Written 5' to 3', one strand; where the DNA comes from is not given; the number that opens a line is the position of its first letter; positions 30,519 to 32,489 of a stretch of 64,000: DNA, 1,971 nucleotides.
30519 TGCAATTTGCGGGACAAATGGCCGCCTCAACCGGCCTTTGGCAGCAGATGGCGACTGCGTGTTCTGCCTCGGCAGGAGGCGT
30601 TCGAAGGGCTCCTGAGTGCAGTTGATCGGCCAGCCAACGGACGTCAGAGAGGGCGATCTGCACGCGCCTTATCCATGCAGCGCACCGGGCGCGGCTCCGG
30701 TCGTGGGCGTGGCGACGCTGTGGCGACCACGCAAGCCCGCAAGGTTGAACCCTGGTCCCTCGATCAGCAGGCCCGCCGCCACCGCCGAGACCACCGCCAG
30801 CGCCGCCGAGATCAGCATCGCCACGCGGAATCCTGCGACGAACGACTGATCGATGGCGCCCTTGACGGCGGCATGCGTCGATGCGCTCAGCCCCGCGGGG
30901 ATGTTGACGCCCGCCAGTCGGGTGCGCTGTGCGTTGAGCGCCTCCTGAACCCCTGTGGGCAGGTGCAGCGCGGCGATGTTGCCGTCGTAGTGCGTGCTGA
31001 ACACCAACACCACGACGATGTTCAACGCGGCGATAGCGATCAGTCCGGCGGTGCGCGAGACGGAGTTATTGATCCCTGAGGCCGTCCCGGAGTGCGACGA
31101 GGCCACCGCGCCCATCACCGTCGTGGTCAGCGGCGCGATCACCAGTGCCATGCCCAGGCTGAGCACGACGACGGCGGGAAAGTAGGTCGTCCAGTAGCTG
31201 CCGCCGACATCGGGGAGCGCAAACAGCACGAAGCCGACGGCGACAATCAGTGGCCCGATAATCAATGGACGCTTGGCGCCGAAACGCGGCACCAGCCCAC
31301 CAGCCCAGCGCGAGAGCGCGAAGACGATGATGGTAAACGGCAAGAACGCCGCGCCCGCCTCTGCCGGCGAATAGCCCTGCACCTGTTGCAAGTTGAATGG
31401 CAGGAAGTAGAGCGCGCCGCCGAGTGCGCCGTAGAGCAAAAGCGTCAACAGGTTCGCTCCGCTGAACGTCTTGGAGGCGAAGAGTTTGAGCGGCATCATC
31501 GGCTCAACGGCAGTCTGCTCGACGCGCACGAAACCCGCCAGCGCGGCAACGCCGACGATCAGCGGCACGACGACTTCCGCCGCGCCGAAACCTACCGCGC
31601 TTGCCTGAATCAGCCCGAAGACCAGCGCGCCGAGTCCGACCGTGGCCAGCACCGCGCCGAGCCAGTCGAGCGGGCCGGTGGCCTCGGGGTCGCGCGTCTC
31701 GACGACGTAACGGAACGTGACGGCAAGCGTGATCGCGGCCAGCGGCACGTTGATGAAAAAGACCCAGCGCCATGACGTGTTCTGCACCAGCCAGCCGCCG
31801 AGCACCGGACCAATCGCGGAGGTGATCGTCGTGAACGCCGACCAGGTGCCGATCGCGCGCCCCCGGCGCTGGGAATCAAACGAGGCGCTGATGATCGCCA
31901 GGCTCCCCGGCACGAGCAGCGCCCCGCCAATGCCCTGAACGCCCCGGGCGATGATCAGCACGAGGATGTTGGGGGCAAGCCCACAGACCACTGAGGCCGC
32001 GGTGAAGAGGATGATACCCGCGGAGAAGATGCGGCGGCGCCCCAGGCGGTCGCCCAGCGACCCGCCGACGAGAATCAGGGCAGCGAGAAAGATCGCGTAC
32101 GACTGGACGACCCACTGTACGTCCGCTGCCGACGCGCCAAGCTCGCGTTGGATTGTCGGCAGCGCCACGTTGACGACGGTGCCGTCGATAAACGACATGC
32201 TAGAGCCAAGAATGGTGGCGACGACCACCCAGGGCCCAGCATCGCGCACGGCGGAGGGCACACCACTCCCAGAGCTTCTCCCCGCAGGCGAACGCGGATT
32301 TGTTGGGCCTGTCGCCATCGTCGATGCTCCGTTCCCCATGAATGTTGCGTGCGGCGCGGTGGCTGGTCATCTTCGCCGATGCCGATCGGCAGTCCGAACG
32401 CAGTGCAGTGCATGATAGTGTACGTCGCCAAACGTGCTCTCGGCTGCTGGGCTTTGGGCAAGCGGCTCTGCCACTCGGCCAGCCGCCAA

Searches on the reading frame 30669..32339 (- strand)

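Call 66: search_protein_families(library=ncbifam, proteins=[window:30669-32339:-], max_evalue=1e-20)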
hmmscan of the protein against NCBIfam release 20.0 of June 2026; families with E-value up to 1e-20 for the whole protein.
window:30669-32339:- (556 aa): 22 families
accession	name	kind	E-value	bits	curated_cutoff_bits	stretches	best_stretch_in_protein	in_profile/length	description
TIGR00711.1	efflux_EmrB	subfamily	1.4e-88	297.8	230.2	1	39-519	4-479/485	DHA2 family efflux MFS transporter permease subunit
NF000025.1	MFS_efflux_tcmA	exception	1.4e-65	222.1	999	1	29-522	17-512/538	tetracenomycin C efflux MFS transporter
NF012169.0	qepA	equivalog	1.9e-57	195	1075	1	37-525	20-498/511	fluoroquinolone efflux MFS transporter QepA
NF000031.1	MFS_efflux_LmrA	exception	2.2e-57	194.8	850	1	30-455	23-446/484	lincomycin efflux MFS transporter Lmr(A)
NF011571.1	PRK14995.1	subfamily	1.1e-53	182.8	701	1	50-521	19-484/493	SmvA family efflux MFS transporter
NF033896.2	MFS_LfrA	equivalog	4.2e-52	177.4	825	1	37-520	19-496/504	efflux MFS transporter LfrA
NF000391.1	EmrB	exception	5.2e-52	177.1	925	1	37-437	11-412/501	multidrug efflux MFS transporter permease subunit EmrB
NF007799.0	PRK10504.1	subfamily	5.2e-43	147.6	426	1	37-397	10-365/471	multidrug transporter subunit MdtD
NF000060.1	MFS_efflux_LmrB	exception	4.4e-38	131.3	800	1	39-444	19-423/479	lincomycin efflux MFS transporter Lmr(B)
NF040895.2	MFS_effux_SdrM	equivalog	2e-36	126.1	550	1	38-340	7-304/441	multidrug efflux MFS transporter SdrM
NF000218.1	FexA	exception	2e-36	125.6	900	1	48-424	32-410/475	chloramphenicol/florfenicol efflux MFS transporter FexA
NF012180.1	tet_MFS_43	exception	2.6e-36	125.6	999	1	40-462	24-446/484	tetracycline efflux MFS transporter Tet(43)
NF000089.1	qac_MFS_AB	exception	1.6e-35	122.9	900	1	48-452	30-434/514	QacA/B family quaternary ammonium compound efflux MFS transporter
TIGR00710.1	efflux_Bcr_CflA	subfamily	1.5e-31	110.2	200.9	1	58-219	26-187/385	Bcr/CflA family efflux MFS transporter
NF040856.1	FexB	exception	5.4e-27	94.7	950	1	38-420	13-397/469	chloramphenicol/florfenicol efflux MFS transporter FexB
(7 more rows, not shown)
